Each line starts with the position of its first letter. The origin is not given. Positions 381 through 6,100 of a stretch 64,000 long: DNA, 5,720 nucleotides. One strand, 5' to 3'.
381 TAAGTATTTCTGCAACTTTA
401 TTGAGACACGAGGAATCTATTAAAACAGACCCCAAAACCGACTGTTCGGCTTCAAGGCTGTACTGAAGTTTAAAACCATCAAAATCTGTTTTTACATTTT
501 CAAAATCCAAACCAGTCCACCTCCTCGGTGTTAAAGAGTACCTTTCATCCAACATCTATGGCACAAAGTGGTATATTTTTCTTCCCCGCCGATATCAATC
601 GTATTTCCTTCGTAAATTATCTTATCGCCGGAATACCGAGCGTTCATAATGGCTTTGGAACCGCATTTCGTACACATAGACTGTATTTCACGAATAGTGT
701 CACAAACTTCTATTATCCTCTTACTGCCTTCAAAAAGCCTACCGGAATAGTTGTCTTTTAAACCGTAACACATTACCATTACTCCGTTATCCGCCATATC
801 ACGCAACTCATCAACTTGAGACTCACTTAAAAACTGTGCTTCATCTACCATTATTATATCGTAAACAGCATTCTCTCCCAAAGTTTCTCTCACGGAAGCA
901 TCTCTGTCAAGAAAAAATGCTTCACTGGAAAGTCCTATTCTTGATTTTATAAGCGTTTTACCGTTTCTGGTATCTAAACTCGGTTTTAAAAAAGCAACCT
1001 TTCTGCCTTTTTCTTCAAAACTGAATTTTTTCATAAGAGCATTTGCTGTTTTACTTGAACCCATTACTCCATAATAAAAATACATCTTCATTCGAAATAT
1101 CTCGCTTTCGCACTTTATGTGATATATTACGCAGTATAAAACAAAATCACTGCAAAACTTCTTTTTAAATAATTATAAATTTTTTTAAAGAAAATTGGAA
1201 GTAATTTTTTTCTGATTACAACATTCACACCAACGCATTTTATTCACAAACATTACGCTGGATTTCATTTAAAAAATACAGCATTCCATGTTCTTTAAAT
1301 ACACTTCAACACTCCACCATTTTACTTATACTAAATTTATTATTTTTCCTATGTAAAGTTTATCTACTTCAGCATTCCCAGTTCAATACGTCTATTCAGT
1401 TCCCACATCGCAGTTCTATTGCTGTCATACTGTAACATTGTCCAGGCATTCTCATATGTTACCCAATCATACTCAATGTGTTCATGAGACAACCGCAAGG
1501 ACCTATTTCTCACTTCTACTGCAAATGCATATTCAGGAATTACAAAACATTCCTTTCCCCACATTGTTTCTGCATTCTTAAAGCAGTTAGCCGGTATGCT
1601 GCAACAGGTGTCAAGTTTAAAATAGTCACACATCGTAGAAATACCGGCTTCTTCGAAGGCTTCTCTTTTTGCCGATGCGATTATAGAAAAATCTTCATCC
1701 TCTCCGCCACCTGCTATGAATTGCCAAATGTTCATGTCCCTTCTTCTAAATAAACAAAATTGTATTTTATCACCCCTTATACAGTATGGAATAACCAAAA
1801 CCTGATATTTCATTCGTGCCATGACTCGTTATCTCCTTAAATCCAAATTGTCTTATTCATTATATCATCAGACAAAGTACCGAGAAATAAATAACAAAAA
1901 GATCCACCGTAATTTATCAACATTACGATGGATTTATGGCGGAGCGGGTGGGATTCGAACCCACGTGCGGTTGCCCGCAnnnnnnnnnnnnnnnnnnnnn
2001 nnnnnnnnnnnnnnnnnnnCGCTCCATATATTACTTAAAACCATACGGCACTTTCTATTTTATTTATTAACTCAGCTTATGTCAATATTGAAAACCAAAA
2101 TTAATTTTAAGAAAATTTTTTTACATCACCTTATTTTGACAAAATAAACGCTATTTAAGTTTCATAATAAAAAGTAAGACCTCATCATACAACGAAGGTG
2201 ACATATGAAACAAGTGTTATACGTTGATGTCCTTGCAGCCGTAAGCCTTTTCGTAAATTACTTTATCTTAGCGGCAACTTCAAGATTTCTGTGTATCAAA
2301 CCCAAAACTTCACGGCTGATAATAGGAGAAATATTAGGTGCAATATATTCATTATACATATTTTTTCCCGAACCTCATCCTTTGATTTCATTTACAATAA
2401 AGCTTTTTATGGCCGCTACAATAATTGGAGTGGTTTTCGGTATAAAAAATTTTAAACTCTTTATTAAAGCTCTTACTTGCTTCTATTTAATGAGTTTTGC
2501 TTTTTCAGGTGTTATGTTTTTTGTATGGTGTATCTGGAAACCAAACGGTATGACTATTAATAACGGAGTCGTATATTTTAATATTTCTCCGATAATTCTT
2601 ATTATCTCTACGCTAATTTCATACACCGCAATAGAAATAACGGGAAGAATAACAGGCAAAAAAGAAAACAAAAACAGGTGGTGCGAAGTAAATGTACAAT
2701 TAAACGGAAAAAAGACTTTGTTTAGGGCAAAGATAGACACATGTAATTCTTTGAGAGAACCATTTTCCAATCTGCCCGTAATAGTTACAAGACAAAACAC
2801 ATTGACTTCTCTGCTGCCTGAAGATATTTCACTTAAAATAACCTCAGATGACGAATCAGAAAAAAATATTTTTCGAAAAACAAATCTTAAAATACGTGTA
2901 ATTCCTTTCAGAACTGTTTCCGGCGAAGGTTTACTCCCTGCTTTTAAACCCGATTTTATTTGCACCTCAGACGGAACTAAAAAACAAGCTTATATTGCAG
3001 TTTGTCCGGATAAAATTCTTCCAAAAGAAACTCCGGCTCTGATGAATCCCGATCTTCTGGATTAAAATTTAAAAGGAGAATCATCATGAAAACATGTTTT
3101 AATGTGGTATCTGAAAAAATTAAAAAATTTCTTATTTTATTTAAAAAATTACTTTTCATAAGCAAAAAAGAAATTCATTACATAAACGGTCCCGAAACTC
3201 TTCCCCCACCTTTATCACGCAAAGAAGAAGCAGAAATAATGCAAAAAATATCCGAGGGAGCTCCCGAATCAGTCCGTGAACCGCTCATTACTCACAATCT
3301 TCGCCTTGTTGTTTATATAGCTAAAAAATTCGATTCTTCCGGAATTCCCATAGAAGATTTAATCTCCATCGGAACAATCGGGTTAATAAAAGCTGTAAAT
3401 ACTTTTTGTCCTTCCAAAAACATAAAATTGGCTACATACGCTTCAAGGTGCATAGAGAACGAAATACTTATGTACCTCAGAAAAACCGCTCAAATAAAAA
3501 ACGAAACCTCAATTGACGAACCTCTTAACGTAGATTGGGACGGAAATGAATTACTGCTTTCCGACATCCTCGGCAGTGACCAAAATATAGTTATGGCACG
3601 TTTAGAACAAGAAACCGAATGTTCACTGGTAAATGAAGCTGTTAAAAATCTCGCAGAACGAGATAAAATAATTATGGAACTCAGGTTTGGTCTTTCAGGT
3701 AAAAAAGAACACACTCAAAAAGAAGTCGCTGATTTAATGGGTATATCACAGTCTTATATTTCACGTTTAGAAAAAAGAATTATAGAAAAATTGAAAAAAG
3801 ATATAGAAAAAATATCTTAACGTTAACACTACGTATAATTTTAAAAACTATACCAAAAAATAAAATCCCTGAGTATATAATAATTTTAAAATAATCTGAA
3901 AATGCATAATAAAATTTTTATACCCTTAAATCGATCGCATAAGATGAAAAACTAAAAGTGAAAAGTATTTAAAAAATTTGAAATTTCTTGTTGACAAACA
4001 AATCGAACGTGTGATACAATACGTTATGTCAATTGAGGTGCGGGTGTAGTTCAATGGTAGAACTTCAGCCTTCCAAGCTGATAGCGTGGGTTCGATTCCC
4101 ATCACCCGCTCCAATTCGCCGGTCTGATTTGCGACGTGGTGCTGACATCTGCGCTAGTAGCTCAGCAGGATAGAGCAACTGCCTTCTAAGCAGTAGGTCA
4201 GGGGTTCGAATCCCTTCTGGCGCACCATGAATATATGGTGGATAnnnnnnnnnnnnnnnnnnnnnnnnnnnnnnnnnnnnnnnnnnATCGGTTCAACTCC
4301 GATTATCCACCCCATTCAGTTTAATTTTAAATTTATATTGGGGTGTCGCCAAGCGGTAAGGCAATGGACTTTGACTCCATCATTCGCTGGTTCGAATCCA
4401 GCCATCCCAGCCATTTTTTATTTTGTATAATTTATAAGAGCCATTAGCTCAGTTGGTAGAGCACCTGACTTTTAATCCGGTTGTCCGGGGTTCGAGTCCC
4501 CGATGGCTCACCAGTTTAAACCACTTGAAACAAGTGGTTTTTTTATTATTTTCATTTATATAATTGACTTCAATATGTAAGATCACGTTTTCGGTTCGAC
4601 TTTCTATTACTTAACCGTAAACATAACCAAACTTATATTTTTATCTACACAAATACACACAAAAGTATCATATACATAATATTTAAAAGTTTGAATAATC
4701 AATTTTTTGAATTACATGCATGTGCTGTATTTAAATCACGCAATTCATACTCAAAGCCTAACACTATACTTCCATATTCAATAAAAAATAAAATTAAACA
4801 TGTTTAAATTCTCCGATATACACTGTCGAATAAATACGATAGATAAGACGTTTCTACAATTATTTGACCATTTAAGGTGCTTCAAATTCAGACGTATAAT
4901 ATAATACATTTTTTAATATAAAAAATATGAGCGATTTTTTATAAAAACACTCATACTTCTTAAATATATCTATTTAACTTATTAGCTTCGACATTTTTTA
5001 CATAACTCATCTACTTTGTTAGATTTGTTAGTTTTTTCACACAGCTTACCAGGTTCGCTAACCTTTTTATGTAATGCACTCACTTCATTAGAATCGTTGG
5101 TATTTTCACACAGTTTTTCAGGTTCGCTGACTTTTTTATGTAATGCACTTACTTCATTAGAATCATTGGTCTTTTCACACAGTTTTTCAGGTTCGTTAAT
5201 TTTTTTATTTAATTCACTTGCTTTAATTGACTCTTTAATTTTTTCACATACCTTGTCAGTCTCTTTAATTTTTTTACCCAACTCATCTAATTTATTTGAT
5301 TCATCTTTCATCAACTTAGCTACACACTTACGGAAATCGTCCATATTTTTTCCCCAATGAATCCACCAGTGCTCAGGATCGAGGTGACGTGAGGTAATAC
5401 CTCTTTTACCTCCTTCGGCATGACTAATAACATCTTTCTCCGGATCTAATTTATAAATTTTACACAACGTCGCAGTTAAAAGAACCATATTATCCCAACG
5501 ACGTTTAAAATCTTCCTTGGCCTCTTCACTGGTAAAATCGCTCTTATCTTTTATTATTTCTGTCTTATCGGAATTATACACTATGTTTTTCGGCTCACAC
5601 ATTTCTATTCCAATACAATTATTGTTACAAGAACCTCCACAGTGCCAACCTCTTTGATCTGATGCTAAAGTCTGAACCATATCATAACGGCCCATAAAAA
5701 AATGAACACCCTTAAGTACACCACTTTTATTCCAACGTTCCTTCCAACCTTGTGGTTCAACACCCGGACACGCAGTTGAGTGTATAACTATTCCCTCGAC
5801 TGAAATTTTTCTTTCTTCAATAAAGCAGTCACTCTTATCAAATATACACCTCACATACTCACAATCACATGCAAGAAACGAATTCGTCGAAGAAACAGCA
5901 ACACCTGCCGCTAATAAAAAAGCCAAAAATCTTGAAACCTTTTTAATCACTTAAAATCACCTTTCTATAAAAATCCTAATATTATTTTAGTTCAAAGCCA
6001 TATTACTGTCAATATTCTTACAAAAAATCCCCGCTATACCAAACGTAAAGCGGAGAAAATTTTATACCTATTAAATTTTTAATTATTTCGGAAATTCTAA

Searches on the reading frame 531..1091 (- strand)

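Call 49: search_protein_families(library=pfam, proteins=[window:531-1091:-], max_evalue=0.00001)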
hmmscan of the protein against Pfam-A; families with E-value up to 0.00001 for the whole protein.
window:531-1091:- (186 aa): 1 family
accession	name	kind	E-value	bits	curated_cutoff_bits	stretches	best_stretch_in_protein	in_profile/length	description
PF00265.24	TK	-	6.1e-39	134.1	20.6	1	2-181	2-176/176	Thymidine kinase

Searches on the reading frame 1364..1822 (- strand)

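Call 49: search_protein_families(library=pfam, proteins=[window:1364-1822:-], max_evalue=0.00001)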
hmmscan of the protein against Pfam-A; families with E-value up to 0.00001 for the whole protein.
window:1364-1822:- (152 aa): 1 family
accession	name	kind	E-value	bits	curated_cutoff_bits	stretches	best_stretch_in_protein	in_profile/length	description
PF00293.34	NUDIX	-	4.3e-08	33.7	21.1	1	15-129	10-119/134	NUDIX domain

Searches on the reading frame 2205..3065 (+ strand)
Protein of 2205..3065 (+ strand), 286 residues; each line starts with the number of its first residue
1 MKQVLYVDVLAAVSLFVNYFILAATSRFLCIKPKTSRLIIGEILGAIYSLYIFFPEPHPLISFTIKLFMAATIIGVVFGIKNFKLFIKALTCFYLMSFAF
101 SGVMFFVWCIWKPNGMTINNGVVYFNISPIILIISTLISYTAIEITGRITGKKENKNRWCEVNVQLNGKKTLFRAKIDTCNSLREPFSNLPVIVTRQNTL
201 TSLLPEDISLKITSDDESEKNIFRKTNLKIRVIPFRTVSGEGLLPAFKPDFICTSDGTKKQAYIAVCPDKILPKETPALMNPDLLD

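Call 48: search_protein_families(library=pfam, proteins=[window:2205-3065:+], max_evalue=0.00001)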
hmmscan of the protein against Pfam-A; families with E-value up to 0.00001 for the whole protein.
window:2205-3065:+ (286 aa): 1 family
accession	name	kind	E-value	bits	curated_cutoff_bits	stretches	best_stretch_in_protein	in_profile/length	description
PF03419.18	Peptidase_U4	-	2.4e-59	201.4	28.4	1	4-283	1-283/284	Sporulation factor SpoIIGA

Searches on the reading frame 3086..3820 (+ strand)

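Call 48: search_protein_families(library=pfam, proteins=[window:3086-3820:+], max_evalue=0.00001)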
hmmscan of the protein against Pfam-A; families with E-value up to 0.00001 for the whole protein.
window:3086-3820:+ (244 aa): 3 families
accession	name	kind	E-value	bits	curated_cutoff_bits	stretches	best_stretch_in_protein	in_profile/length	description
PF04542.20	Sigma70_r2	-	7.2e-17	61.4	24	1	67-135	1-69/71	Sigma-70 region 2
PF04545.22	Sigma70_r4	-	8.3e-13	48.1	24.1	1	187-238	3-50/50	Sigma-70, region 4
PF01381.28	HTH_3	-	1.4e-06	28.7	23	1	207-242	8-43/55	Helix-turn-helix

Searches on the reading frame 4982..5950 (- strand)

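Call 48: search_protein_families(library=pfam, proteins=[window:4982-5950:-], max_evalue=0.00001)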
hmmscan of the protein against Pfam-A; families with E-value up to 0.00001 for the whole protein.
window:4982-5950:- (322 aa): 1 family
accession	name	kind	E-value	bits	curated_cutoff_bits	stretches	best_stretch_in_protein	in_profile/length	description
PF01510.30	Amidase_2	-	3.6e-18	66.6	26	1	50-193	4-130/131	N-acetylmuramoyl-L-alanine amidase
